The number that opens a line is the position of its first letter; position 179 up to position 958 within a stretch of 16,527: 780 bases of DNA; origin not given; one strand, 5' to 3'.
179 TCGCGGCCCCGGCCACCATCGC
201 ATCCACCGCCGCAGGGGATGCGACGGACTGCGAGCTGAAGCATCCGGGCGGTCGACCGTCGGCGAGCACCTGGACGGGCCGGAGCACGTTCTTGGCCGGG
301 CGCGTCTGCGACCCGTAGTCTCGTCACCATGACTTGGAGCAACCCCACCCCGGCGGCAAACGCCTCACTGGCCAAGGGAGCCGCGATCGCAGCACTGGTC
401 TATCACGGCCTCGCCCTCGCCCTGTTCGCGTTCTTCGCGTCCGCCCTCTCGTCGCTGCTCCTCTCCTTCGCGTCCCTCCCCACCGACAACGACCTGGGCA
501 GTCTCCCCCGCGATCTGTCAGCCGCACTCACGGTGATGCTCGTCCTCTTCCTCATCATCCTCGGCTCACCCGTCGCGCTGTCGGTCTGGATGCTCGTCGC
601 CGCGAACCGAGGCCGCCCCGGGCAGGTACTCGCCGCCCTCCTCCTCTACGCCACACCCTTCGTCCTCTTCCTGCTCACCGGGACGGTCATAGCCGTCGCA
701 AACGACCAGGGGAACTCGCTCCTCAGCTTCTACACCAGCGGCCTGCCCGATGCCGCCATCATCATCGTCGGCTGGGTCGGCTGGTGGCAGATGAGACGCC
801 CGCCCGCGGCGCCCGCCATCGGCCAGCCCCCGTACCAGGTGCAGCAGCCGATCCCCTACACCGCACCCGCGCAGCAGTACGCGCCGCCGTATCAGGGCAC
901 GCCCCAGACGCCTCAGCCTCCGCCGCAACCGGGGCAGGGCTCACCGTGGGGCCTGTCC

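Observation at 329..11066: Five-copy family of unrecognised four-TM membrane proteins with Pro/Gln/Tyr-rich SPW tails (four in tandem, one 7 kb away)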

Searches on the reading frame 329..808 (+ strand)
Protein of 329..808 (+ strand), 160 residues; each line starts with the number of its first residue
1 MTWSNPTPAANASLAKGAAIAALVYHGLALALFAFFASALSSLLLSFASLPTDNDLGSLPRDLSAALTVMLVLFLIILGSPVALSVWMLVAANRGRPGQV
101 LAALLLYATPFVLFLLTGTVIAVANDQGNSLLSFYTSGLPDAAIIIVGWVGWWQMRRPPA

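Call 19: find_homologous_proteins(query=A2, max_evalue=0.01)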
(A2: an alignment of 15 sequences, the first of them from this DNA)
Query A2 (15 sequences) (160 aa, profile of the alignment): 8 proteins with E <= 0.01 among 8000 candidates.
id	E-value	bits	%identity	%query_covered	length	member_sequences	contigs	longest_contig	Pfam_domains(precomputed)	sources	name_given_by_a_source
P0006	7.6e-53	197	33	95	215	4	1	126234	-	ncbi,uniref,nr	ncbi:hypothetical protein [Propionibacterium australiense]|uniref:hypothetical protein n=1 Tax=Propi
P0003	1.2e-51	193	36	98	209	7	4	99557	-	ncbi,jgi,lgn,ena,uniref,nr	ncbi:MAG: hypothetical protein E7Z97_02560 [Propionibacteriaceae bacterium]|uniref:Uncharacterized p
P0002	2.0e-51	192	100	100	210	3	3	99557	-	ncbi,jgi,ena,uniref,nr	ncbi:MAG: hypothetical protein E7Z97_02595 [Propionibacteriaceae bacterium]|uniref:Uncharacterized p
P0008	7.8e-51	190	74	100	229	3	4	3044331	-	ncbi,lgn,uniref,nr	ncbi:hypothetical protein [Propionibacterium australiense]|uniref:Uncharacterized protein n=1 Tax=Pr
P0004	2.0e-50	189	30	100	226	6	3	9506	-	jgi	-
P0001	6.9e-46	174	59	100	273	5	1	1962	-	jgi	-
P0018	2.0e-43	166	31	89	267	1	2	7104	-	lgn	-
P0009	2.3e-27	114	74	100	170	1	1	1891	-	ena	-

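Call 25: predict_structure(alignment_id=A2)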
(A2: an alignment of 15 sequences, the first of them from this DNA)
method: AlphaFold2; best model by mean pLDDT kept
length: 160 residues; sequences in the alignment: 15
mean_pLDDT: 85.2   pTM: 0.71
mean pLDDT of the five models: 85.2, 81.1, 78.7, 78.4, 75.6
residues with pLDDT >= 90: 80; 70-90: 58; 50-70: 22; < 50: 0
segments of 3 or more residues with pLDDT < 50: none
pLDDT, mean of each block of 10 residues (from residue 1): 58 85 92 91 82 59 84 91 94 93 95 91 84 86 93 84
secondary structure, 60 per line:
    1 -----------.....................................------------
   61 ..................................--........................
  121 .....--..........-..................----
elements in order: H12-48 H61-94 H97-125 H128-137 H139-156

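Call 30: fold_search(model_id=the predicted structure, library=pdb)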
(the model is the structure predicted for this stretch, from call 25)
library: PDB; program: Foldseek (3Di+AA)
matches with E <= 10: 65; with E <= 0.001: 0
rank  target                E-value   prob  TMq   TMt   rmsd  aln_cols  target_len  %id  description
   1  1x8z_A                9.1e-01  0.77  0.41  0.43   8.1       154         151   10  Crystal structure of a pectin methylesterase inhibitor from Arabidopsis thaliana (released 2004-12-28)
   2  6uuj_H                2.3e+00  0.15  0.32  0.32  21.7       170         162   17  Structure of PE5-PPE4-EspG3 complex from the type VII (ESX-3) secretion system, space group P212121 (released 2020-01-29)
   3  6uuj_K                3.0e+00  0.14  0.33  0.32  22.6       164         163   16  Structure of PE5-PPE4-EspG3 complex from the type VII (ESX-3) secretion system, space group P212121 (released 2020-01-29)
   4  9s98_B                3.0e+00  0.13  0.28  0.24  14.1       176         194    6  CdvB2 filament - high twist, class A (released 2026-01-28)
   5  5xfs_B                3.5e+00  0.18  0.35  0.33  23.1       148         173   14  Crystal structure of PE8-PPE15 in complex with EspG5 from M. tuberculosis (released 2017-08-30)
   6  4kxr_B                3.9e+00  0.12  0.33  0.31  24.3       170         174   12  Structure of the Mycobacterium tuberculosis type VII secretion system chaperone EspG5 in complex with PE25-PPE41 dimer (released 2014-05-28)
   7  6uuj_B                3.9e+00  0.11  0.31  0.31  22.9       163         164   15  Structure of PE5-PPE4-EspG3 complex from the type VII (ESX-3) secretion system, space group P212121 (released 2020-01-29)
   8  4ayt                  4.1e+00  0.04  0.20  0.07  22.9       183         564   12  STRUCTURE OF THE HUMAN MITOCHONDRIAL ABC TRANSPORTER, ABCB10 (released 2012-07-11)
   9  5c1f_A                4.3e+00  0.07  0.23  0.14  33.5       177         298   13  Structure of the Imp2 F-BAR domain (released 2016-01-27)
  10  8vp5_A                4.3e+00  0.05  0.19  0.07  21.1       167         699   12  Cryo-EM structure of the ABC transporter PCAT1 bound with ADP and Substrate (released 2024-10-30)
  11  9fxc_A                4.5e+00  0.09  0.27  0.11  21.3       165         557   12  Cryo-EM structure of IrtAB in inward-facing state in nanodisc (released 2024-12-18)
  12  6uuj_E                4.8e+00  0.09  0.31  0.31  23.0       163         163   15  Structure of PE5-PPE4-EspG3 complex from the type VII (ESX-3) secretion system, space group P212121 (released 2020-01-29)
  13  3i9w                  4.8e+00  0.09  0.31  0.21  17.6       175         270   11  Crystal structure of the E. coli histidine kinase sensor TorS sensor domain (released 2009-10-06)
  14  4h8s_D                4.8e+00  0.04  0.20  0.10  22.3       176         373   14  Crystal structure of human APPL2BARPH domain (released 2012-10-17)
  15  8jj5_A                5.0e+00  0.23  0.38  0.27  12.0       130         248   15  Porcine uroplakin complex (released 2023-06-14)
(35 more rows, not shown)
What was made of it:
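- On Eukaryote-type four-TM scaffolds (tetraspanin, claudin, MARVEL) or any solved fold: The best Foldseek PDB hit has E=0.91, and the uroplakin and PRPH2 hits have E of 5 or more with TM-score 0.26-0.38 (call 30).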

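Call 34: search_solved_structures(query=A2, max_evalue=10)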
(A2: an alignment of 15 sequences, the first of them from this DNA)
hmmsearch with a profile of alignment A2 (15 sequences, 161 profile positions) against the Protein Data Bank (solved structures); distinct sequences matched with E-value up to 10: 8.
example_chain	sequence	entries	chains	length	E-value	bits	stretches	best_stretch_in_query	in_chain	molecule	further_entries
8eat_B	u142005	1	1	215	0.019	18.1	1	53-123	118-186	Vacuolar ATPase assembly integral membrane protein VPH2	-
8j02_A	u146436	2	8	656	1.2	12.3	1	25-137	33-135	Potassium voltage-gated channel subfamily KQT member 2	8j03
9ixz_A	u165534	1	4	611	1.7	11.8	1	33-137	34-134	Isoform 3 of Potassium voltage-gated channel subfamily KQT member 2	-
9ixy_A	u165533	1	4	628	1.8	11.7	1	33-137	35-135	Isoform 3 of Potassium voltage-gated channel subfamily KQT member 2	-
24vi_B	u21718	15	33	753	1.9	11.6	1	33-136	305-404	Green fluorescent protein,Potassium voltage-gated channel subfamily KQT member 2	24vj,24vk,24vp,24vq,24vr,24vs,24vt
7cr0_A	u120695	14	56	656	2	11.6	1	33-137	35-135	Potassium voltage-gated channel subfamily KQT member 2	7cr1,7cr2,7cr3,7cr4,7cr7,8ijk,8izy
22ay_A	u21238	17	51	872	2.5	11.2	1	33-136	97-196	Potassium voltage-gated channel subfamily KQT member 2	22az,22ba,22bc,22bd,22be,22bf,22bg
9x5j_D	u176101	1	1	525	5.1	10.2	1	33-137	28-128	Potassium voltage-gated channel subfamily KQT member 2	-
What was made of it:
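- On Eukaryote-type four-TM scaffolds (tetraspanin, claudin, MARVEL) or any solved fold: The best PDB sequence-profile hit has E=0.019, to Vph2, over 70 residues (call 34).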

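Call 70: fold_search(model_id=the predicted structure, library=viral)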
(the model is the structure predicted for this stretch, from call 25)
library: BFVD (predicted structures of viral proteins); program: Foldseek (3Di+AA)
matches with E <= 10: 110; with E <= 0.001: 0
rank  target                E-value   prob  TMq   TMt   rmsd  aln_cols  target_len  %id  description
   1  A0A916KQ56            1.1e-01  1.00  0.51  0.56   7.6       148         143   10  Uncharacterized protein [Mythimna separata entomopoxvirus 'L']
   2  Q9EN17                1.1e-01  1.00  0.51  0.53   9.1       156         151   10  AMV031 [Amsacta moorei entomopoxvirus]
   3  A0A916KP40            1.5e-01  0.97  0.44  0.45   6.7       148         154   15  Uncharacterized protein [Adoxophyes honmai entomopoxvirus 'L']
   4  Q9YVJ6                2.3e-01  0.77  0.36  0.39   9.1       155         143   15  Uncharacterized protein [Melanoplus sanguinipes entomopoxvirus]
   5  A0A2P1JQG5            5.8e-01  0.84  0.46  0.37  13.0       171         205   16  (no name in the UniProt tables at hand)
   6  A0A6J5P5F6            8.8e-01  0.23  0.28  0.25  22.6       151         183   22  Uncharacterized protein [uncultured Caudovirales phage]
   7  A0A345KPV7            1.1e+00  0.54  0.42  0.45  10.5       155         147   16  Uncharacterized protein [Arthrobacter phage Sergei]
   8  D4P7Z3                1.3e+00  0.66  0.46  0.50  11.7       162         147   12  Gp18 [Rhodococcus phage ReqiPine5]
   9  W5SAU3                1.4e+00  0.60  0.42  0.36  12.6       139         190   16  Uncharacterized protein [Pithovirus sibericum]
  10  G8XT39                1.6e+00  0.57  0.41  0.26   8.5       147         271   15  Membrane protein S18 [Saimiriine betaherpesvirus 4]
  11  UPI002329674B         1.6e+00  0.44  0.41  0.47  11.3       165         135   12  (no name look-up for this kind of identifier)
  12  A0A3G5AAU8            1.8e+00  0.11  0.23  0.18  20.8       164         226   19  Uncharacterized protein [Hyperionvirus sp.]
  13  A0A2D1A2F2            2.0e+00  0.18  0.29  0.31  10.5       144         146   14  Uncharacterized protein [Rhodococcus phage Trina]
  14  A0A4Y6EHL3            2.2e+00  0.51  0.45  0.46  10.2       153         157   14  (no name in the UniProt tables at hand)
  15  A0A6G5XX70            2.2e+00  0.47  0.35  0.38   6.8        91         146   15  (no name in the UniProt tables at hand)
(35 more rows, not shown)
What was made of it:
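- On Eukaryote-type four-TM scaffolds (tetraspanin, claudin, MARVEL) or any solved fold: The best BFVD hit has E=0.11 (call 70).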

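Call 81: find_related_loci(query=A2, collection=viral_contigs, flank=5000)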
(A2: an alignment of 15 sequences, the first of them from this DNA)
Query A2 (160 aa) in viral_contigs; peptide patterns used: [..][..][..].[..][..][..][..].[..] (x = any residue, [..] = any of these).
25 stretches matched a pattern, but none encodes a relative of the query by tblastn (E <= 1e-3).
